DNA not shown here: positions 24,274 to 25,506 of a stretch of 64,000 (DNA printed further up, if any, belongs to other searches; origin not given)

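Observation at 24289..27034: GC-rich ~2.7 kb island of two divergent TIM-barrel sugar-isomerase-like genes bounded by near-identical 43-44 bp terminator repeats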

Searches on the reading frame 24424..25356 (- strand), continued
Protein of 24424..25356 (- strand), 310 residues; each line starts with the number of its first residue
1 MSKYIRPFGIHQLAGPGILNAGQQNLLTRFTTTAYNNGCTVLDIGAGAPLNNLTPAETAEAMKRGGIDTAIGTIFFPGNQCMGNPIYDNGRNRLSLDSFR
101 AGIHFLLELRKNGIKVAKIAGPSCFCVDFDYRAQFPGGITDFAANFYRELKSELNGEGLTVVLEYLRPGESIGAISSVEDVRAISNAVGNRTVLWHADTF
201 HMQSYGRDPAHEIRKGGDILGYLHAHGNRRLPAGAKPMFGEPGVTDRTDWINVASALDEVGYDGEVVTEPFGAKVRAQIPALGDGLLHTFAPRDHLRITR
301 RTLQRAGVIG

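Call 46: list_cluster_members(proteins=[P0011, window:24427-25356:-, window:27064-28161:+, P0003, P0014, P0015, P0017, P0018, P0008, P0009])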
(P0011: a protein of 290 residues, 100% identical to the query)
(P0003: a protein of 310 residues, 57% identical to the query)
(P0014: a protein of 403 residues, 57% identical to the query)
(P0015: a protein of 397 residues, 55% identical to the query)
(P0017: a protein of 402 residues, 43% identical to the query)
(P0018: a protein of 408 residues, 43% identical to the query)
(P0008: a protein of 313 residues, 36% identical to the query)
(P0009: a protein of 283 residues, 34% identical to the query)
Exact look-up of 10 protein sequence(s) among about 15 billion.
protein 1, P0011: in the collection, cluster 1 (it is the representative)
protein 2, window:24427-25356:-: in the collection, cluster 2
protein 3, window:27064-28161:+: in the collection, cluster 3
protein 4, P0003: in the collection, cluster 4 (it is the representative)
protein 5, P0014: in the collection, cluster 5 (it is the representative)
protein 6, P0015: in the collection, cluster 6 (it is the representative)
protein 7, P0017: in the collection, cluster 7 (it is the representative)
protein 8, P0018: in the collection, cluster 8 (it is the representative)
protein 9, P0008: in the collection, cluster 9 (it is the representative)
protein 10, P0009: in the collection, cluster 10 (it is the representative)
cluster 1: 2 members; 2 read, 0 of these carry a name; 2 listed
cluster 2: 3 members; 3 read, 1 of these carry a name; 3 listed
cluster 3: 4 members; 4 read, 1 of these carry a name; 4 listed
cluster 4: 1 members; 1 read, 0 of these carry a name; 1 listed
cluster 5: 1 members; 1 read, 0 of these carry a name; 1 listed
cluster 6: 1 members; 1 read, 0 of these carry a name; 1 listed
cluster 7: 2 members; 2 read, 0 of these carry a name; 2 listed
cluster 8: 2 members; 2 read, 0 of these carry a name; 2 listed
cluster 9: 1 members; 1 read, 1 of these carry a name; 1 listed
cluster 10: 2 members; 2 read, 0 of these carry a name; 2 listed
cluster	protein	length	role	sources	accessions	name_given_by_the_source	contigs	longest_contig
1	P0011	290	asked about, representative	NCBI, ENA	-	-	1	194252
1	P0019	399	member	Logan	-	-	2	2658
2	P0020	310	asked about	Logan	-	-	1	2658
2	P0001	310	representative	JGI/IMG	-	sugar phosphate isomerase/epimerase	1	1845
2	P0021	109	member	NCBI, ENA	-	-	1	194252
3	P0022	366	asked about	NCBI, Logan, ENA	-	-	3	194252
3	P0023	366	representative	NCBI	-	-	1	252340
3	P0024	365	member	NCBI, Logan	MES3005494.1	MAG: redox-regulated ATPase YchF [Patescibacteria group bacterium]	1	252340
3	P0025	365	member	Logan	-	-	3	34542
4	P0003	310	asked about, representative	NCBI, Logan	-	-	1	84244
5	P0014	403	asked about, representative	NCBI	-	-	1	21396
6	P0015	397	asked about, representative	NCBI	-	-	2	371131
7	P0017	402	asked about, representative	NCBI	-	-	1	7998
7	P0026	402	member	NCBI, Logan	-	-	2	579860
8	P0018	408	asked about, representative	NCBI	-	-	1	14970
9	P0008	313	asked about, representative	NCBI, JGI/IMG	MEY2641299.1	MAG: Xylose isomerase-like barrel [Candidatus Parcubacteria bacterium] | sugar phosphate isomerase/epimerase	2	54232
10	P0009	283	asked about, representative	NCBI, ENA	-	-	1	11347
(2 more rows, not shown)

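Call 71: predict_structure(alignment_id=A4)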
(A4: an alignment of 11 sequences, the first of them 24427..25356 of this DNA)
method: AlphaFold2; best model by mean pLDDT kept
length: 310 residues; sequences in the alignment: 11
mean_pLDDT: 92.6   pTM: 0.90
mean pLDDT of the five models: 92.6, 90.3, 89.8, 89.8, 83.5
residues with pLDDT >= 90: 241; 70-90: 60; 50-70: 9; < 50: 0
segments of 3 or more residues with pLDDT < 50: none
pLDDT, mean of each block of 10 residues (from residue 1): 83 94 97 98 96 98 99 93 93 96 98 98 83 88 96 97 86 86 96 96 94 98 93 79 83 98 94 88 84 93 95
secondary structure, 60 per line:
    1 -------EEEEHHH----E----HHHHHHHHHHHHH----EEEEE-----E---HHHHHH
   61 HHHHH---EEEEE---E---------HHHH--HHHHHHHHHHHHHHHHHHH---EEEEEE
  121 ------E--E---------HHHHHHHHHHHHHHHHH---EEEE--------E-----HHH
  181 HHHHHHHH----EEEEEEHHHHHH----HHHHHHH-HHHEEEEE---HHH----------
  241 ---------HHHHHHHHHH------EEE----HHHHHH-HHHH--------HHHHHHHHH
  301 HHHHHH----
elements in order: E8-11 H24-36 E41-45 H55-65 E69-73 H87-90 H93-111 E115-120 H140-156 E160-163 H178-188 E193-198 H199-204 H209-215 E220-224 H250-259 E266-268 H273-278 H280-283 H292-306

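Call 74: fold_search(model_id=the predicted structure, library=pdb)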
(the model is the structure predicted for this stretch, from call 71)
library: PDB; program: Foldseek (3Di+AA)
matches with E <= 10: 1790; with E <= 0.001: 404
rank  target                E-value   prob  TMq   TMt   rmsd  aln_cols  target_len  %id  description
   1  3vnl_A                1.1e-15  1.00  0.72  0.76   4.4       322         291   21  Crystal structures of D-Psicose 3-epimerase with D-tagatose from Clostridium cellulolyticum H10 (released 2012-08-01)
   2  3vnj_A                1.6e-15  1.00  0.72  0.76   4.6       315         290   22  Crystal structures of D-Psicose 3-epimerase with D-psicose from Clostridium cellulolyticum H10 (released 2012-08-01)
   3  4ytr_B                3.0e-15  1.00  0.74  0.78   4.1       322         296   19  Crystal structure of D-tagatose 3-epimerase C66S from Pseudomonas cichorii in complex with 1-deoxy L-tagatose (released 2016-03-23)
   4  2ou4_A                4.1e-15  1.00  0.71  0.75   4.3       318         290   19  Crystal structure of D-tagatose 3-epimerase from Pseudomonas cichorii (released 2007-12-25)
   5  4xsl_D                4.6e-15  1.00  0.71  0.75   4.2       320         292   19  Crystal strcutre of D-tagatose 3-epimerase C66S from Pseudomonas cichorii in complex with glycerol (released 2016-01-27)
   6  7ern_C                5.8e-15  1.00  0.74  0.80   3.5       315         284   18  Crystal structure of D-allulose 3-epimerase with D-fructose from Agrobacterium sp. SUL3 (released 2022-05-11)
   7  8xiv                  5.8e-15  1.00  0.70  0.74   4.5       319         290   21  Production of D-psicose (released 2024-12-25)
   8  8yeb_A                7.0e-15  1.00  0.76  0.81   3.1       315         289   17  Crystal structure of L-ribulose 3-epimerase from Arthrobacter globiformis M30 (released 2025-02-12)
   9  7x7w_A                7.9e-15  1.00  0.73  0.78   4.2       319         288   20  The X-ray Crystallographic Structure of D-Psicose 3-epimerase from Clostridia bacterium (released 2022-09-07)
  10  4q7i_A                1.1e-14  1.00  0.70  0.73   4.8       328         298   19  Crystal structure of engineered thermostable D-tagatose 3-epimerase PcDTE-Var8 (released 2014-10-22)
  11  7erm_A                1.1e-14  1.00  0.77  0.83   3.4       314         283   19  Crystal structure of D-allulose 3-epimerase from Agrobacterium sp. SUL3 (released 2022-05-11)
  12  3vni_B                1.2e-14  1.00  0.72  0.77   3.9       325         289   20  Crystal structures of D-Psicose 3-epimerase from Clostridium cellulolyticum H10 and its complex with ketohexose sugars (released 2012-08-01)
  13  3vnk_A                1.4e-14  1.00  0.70  0.74   4.8       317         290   21  Crystal structures of D-Psicose 3-epimerase with D-fructose from Clostridium cellulolyticum H10 (released 2012-08-01)
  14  4xsl_A                1.4e-14  1.00  0.70  0.74   4.2       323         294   19  Crystal strcutre of D-tagatose 3-epimerase C66S from Pseudomonas cichorii in complex with glycerol (released 2016-01-27)
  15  7cj5_A                1.5e-14  1.00  0.77  0.82   3.2       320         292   16  Crystal structure of homo dimeric D-allulose 3-epimerase from Methylomonas sp. in complex with D-fructose (released 2021-04-28)
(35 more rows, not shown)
